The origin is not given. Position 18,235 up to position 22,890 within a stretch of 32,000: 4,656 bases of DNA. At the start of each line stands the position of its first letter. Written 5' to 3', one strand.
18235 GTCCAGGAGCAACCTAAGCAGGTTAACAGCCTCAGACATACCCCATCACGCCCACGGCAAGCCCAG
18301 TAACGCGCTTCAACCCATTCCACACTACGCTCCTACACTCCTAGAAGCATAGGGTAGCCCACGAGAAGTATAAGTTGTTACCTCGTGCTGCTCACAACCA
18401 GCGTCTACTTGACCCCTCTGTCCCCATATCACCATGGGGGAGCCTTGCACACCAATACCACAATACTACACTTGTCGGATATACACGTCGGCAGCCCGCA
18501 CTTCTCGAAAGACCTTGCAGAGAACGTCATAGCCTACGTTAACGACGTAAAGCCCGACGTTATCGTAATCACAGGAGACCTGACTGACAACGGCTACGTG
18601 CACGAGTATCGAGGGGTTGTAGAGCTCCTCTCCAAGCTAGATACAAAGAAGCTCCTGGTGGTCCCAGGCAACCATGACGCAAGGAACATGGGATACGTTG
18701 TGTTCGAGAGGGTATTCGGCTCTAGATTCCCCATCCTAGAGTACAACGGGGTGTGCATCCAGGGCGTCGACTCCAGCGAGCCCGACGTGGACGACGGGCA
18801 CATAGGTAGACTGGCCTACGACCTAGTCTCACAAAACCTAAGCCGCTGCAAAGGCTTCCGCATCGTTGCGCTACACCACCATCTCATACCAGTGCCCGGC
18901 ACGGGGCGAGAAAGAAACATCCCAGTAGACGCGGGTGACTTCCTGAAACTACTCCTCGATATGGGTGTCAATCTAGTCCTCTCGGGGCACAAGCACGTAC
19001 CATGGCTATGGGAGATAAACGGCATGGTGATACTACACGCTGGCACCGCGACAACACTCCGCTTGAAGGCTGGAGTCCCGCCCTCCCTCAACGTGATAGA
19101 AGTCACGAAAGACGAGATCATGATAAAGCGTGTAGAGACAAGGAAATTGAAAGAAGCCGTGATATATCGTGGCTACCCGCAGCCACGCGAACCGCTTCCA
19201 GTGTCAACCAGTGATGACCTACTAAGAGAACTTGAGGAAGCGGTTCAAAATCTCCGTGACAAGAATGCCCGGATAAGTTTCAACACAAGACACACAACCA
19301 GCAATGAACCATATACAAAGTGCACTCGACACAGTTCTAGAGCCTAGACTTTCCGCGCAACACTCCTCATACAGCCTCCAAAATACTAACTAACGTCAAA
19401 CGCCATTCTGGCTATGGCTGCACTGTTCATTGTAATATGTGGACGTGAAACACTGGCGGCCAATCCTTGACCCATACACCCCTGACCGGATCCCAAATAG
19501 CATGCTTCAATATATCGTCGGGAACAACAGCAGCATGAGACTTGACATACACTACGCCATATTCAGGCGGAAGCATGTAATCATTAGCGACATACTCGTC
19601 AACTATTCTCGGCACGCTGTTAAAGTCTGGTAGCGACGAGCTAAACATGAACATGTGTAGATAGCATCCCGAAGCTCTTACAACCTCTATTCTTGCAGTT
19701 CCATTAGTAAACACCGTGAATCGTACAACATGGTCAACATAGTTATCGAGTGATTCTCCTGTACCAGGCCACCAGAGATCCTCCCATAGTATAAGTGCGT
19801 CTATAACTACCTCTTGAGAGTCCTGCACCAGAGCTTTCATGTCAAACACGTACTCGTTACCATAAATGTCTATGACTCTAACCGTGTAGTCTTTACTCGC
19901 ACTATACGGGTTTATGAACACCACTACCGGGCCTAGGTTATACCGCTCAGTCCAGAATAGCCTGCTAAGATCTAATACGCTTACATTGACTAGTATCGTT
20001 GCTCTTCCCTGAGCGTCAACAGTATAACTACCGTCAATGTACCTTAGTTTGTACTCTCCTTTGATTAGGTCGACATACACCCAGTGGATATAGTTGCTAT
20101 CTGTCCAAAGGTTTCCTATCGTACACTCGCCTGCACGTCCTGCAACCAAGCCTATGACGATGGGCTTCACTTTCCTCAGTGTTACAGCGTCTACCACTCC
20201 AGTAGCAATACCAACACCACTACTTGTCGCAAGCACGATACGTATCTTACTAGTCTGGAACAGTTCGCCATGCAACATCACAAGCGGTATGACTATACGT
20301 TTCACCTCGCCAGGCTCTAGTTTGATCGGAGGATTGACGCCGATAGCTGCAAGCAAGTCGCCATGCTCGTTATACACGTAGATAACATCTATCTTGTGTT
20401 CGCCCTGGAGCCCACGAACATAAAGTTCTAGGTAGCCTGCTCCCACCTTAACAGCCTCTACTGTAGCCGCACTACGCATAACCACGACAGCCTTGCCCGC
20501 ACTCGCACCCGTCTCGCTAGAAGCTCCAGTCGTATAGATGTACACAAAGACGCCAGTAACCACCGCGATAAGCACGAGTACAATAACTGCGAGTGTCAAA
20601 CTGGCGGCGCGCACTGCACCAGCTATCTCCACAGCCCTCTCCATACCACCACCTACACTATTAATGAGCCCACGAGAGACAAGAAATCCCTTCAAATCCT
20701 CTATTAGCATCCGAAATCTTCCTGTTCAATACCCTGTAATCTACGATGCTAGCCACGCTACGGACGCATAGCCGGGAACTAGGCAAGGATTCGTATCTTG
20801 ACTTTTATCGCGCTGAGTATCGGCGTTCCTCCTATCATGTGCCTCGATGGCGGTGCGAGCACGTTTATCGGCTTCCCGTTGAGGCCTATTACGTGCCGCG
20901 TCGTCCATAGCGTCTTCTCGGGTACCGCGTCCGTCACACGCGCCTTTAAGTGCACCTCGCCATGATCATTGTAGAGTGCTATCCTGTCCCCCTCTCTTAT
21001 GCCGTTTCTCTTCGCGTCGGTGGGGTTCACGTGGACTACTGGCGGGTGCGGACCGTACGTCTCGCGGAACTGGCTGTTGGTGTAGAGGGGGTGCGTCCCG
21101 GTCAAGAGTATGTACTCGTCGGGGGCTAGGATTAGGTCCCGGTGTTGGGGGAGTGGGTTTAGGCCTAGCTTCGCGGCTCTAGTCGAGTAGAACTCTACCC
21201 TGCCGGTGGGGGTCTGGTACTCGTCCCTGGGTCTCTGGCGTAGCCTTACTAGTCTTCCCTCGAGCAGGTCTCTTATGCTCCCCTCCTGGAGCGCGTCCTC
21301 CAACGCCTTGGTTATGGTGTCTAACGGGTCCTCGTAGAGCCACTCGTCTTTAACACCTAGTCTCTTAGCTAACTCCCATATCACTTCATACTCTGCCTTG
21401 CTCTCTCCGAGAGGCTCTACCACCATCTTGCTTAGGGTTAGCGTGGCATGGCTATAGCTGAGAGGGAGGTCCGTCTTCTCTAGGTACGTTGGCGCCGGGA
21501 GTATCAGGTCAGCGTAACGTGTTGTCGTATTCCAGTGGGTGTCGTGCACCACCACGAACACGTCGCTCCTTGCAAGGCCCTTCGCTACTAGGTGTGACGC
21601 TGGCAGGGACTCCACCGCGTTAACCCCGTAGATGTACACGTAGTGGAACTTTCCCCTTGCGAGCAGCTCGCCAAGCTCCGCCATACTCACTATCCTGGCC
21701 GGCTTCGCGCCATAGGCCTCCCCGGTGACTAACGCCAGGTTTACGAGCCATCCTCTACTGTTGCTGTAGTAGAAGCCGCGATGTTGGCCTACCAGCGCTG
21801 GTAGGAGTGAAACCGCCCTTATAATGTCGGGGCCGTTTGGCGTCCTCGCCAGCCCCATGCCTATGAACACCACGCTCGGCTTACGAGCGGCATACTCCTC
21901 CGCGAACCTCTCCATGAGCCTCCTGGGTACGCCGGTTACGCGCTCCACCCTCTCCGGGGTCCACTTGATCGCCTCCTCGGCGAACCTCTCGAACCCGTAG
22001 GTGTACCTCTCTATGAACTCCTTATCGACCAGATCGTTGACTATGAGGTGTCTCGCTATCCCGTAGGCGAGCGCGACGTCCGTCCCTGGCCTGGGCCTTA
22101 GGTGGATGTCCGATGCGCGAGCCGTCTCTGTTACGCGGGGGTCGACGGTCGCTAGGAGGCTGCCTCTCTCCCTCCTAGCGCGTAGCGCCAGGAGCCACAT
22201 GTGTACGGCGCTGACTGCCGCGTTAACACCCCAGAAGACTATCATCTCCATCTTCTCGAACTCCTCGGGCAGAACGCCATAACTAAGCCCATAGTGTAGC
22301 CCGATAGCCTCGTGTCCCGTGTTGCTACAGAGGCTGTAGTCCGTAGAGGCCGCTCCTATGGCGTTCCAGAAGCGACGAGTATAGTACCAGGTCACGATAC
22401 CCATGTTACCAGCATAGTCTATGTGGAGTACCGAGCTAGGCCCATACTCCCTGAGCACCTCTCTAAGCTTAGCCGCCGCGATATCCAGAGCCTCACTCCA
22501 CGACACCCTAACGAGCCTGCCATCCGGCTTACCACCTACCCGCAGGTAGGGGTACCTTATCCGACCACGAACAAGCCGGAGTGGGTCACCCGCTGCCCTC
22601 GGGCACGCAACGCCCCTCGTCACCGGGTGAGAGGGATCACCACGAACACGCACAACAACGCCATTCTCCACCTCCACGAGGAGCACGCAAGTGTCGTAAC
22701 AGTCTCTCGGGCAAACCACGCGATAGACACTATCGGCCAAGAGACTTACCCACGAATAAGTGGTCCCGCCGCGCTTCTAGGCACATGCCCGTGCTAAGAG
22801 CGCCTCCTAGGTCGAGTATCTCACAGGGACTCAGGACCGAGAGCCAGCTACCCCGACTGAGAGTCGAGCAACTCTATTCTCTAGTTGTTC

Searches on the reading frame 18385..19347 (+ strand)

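Call 50: search_protein_families(library=pfam, proteins=[window:18385-19347:+], max_evalue=0.001)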
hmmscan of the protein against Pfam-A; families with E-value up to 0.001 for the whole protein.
window:18385-19347:+ (320 aa): 2 families
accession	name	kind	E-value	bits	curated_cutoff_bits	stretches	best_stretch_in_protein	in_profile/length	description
PF00149.33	Metallophos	-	6.4e-18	66.3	21.5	1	26-206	2-191/191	Calcineurin-like phosphoesterase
PF12850.12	Metallophos_2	-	1.1e-10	42.1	27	1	27-230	3-143/154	Calcineurin-like phosphoesterase superfamily domain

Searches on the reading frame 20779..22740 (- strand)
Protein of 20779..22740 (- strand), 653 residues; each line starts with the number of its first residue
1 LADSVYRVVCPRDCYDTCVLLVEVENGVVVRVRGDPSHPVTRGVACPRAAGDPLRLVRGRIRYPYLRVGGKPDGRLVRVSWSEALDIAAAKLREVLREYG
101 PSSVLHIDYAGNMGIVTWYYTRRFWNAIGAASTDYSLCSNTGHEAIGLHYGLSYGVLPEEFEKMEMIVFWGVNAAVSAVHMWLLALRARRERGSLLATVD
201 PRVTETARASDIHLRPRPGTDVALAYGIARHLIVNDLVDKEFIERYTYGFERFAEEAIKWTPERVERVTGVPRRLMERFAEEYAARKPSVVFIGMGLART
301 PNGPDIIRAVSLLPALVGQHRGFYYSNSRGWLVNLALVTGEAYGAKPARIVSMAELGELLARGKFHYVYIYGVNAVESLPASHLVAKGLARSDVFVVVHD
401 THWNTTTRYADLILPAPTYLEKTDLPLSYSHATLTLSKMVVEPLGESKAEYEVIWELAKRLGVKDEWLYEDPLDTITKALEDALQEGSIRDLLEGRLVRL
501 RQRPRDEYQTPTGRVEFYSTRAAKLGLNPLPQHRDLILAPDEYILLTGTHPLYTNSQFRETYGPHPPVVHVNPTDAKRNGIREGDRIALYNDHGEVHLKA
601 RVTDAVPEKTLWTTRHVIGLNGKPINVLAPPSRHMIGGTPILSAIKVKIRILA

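Call 50: search_protein_families(library=pfam, proteins=[window:20779-22740:-], max_evalue=0.001)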
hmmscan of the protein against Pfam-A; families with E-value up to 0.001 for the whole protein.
window:20779-22740:- (653 aa): 3 families
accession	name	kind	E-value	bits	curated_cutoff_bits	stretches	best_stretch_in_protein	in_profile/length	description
PF00384.28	Molybdopterin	-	1.5e-43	149.7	24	1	60-460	1-353/353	Molybdopterin oxidoreductase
PF01568.27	Molydop_binding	-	2.5e-16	60.1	26.8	1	549-640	7-104/110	Molydopterin dinucleotide binding domain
PF04879.21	Molybdop_Fe4S4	-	3e-10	40.4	22.7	1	5-49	3-46/55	Molybdopterin oxidoreductase Fe4S4 domain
